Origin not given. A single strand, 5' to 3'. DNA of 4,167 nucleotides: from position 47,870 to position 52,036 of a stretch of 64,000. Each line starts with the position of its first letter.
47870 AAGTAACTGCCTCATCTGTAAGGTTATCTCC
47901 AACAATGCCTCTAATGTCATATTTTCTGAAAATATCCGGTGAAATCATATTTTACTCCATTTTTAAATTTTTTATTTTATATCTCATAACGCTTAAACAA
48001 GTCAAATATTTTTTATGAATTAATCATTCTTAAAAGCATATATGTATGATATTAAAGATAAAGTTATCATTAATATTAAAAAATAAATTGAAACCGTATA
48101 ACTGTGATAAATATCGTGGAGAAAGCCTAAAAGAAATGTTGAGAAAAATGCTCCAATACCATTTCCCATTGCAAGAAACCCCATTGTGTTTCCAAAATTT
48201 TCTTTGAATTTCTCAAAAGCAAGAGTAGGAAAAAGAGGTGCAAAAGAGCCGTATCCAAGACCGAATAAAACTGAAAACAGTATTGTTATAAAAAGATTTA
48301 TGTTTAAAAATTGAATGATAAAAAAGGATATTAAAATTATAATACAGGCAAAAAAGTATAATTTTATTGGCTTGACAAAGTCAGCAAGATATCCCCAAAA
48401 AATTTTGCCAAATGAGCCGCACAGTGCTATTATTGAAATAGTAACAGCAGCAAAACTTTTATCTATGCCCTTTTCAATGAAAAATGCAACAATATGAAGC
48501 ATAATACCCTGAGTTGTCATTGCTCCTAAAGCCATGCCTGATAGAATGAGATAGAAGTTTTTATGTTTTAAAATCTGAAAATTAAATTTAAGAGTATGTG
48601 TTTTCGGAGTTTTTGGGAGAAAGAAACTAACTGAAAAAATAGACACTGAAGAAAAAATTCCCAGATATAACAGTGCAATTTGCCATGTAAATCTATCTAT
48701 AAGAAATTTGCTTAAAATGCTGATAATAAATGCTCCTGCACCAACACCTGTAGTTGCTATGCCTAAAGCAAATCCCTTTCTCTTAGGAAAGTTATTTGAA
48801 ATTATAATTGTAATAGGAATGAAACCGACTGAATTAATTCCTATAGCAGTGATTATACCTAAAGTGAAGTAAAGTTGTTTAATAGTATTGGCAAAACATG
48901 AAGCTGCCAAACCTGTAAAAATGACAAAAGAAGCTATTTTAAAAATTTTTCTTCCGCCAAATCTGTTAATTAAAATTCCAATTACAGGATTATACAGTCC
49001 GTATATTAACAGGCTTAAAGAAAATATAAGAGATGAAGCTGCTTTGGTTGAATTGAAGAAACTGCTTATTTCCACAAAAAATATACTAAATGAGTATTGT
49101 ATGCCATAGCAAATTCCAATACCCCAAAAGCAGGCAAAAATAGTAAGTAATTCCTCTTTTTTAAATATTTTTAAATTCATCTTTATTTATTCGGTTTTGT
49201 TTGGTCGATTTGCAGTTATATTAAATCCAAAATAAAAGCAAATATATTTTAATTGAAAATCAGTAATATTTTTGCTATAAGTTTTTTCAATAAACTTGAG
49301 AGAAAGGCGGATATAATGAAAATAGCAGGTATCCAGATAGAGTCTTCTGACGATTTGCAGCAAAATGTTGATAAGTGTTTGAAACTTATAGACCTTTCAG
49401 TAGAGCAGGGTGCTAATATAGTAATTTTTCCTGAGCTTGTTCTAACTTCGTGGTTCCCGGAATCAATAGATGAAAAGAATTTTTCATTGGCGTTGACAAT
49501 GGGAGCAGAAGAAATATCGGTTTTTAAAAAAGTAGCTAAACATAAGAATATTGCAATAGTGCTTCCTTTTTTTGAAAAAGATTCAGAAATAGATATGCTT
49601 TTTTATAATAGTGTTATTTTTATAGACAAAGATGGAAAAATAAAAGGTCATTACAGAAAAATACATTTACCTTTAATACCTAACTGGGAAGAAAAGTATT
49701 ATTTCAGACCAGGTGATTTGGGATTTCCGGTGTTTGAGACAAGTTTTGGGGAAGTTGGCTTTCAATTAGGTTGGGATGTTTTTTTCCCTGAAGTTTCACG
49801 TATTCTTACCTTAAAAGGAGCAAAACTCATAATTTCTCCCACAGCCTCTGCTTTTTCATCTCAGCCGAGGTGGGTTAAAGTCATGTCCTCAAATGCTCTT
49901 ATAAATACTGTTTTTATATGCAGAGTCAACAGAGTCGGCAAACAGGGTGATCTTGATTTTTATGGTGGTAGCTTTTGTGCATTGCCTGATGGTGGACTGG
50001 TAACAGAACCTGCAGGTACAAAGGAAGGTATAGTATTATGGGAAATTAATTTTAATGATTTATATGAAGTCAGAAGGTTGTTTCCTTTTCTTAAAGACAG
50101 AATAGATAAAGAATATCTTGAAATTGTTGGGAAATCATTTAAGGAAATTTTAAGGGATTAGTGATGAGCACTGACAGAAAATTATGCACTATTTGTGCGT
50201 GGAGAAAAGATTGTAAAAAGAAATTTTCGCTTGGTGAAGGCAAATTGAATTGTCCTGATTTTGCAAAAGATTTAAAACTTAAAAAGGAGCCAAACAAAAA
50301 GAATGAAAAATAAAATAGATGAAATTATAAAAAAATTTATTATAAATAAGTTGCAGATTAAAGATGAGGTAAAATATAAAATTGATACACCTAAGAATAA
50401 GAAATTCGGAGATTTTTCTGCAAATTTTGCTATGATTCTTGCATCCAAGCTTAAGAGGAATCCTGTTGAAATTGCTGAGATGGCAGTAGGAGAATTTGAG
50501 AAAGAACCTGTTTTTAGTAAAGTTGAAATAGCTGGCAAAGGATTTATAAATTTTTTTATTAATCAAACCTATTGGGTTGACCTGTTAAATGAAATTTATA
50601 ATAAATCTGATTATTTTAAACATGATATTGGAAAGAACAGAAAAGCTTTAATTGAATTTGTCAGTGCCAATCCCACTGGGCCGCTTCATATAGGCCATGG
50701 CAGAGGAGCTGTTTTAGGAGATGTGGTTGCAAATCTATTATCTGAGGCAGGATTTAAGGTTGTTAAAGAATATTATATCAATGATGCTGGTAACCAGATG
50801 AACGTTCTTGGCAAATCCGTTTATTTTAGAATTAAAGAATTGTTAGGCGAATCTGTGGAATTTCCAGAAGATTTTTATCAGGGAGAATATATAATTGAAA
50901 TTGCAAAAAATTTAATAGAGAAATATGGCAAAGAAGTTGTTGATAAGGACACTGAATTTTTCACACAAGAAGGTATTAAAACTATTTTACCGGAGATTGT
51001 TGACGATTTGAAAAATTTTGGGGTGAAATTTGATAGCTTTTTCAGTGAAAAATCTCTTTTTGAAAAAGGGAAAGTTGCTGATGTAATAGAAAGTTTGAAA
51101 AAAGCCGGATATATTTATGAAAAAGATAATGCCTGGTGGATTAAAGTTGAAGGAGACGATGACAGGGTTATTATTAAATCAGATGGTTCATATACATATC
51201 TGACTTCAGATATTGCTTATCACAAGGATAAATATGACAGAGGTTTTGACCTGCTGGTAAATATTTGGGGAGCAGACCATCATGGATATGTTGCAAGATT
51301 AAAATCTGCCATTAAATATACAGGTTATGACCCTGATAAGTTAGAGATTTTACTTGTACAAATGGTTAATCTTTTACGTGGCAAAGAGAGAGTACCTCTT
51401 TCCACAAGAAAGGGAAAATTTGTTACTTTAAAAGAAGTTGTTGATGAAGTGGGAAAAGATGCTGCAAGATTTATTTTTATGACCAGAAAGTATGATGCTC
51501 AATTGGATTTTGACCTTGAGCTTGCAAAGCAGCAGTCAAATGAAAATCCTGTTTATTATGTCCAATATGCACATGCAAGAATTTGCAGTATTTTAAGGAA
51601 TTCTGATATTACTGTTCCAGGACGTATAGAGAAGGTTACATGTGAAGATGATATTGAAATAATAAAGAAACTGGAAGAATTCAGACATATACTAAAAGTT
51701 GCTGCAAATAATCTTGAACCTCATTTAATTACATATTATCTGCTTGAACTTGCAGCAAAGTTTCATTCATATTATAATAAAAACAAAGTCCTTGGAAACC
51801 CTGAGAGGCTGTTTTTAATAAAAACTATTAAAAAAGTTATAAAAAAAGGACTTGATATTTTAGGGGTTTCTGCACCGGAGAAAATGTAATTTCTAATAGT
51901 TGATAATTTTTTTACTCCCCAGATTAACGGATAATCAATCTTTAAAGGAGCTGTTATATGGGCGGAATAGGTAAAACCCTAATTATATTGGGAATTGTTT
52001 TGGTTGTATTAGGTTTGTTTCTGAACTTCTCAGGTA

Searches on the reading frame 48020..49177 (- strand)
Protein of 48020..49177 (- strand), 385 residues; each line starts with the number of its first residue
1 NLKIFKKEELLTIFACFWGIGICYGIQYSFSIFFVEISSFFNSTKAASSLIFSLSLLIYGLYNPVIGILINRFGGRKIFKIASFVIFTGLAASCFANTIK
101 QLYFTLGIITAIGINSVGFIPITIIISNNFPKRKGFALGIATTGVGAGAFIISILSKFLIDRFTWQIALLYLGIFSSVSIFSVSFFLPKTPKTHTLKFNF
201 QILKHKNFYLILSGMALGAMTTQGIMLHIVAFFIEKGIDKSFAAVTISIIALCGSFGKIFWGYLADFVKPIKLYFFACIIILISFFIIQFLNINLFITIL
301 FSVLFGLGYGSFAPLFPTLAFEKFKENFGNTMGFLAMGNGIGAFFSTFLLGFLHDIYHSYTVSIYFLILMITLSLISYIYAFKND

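Call 65: search_protein_families(library=pfam, proteins=[window:48020-49177:-], max_evalue=0.00001)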
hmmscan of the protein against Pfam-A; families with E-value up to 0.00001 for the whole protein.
window:48020-49177:- (385 aa): 1 family
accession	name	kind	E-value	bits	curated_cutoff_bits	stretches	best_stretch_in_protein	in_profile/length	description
PF07690.21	MFS_1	-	1.6e-45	156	33.4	2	19-346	4-346/347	Major Facilitator Superfamily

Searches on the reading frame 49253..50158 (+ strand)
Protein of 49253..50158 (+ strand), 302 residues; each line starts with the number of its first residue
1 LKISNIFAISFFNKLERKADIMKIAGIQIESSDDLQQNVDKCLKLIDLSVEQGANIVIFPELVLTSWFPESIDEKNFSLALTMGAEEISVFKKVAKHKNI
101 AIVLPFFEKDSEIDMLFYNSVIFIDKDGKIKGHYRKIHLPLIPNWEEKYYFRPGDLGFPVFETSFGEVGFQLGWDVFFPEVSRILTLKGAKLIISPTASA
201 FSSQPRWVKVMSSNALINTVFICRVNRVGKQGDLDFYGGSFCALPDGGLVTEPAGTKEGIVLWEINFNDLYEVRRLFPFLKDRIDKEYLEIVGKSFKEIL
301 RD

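Call 66: search_protein_families(library=pfam, proteins=[window:49253-50158:+], max_evalue=0.00001)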
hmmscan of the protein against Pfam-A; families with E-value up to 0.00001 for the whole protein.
window:49253-50158:+ (302 aa): 1 family
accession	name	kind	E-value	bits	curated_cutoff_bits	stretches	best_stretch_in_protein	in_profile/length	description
PF00795.27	CN_hydrolase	-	6.5e-49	167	23.2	1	23-275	1-256/256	Carbon-nitrogen hydrolase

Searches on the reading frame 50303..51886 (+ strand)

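Call 66: search_protein_families(library=pfam, proteins=[window:50303-51886:+], max_evalue=0.00001)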
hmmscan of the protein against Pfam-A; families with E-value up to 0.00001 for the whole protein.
window:50303-51886:+ (528 aa): 5 families
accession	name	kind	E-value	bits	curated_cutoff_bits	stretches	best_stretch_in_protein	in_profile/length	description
PF05746.21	DALR_1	-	9.1e-31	106.8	22.3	1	420-528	1-117/117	DALR anticodon binding domain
PF00750.26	tRNA-synt_1d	-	3.1e-30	105.8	23.3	1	100-391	8-306/349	tRNA synthetases class I (R), catalytic domain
PF03485.21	Arg_tRNA_synt_N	-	9.5e-23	81.1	21.5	1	5-86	3-85/85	Arginyl tRNA synthetase N terminal domain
PF09334.17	tRNA-synt_1g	-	6.2e-07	29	20.1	0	222-281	64-123/391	tRNA synthetases class I (M)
PF01406.26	tRNA-synt_1e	-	9.5e-07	28.9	27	0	128-276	23-126/301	tRNA synthetases class I (C) catalytic domain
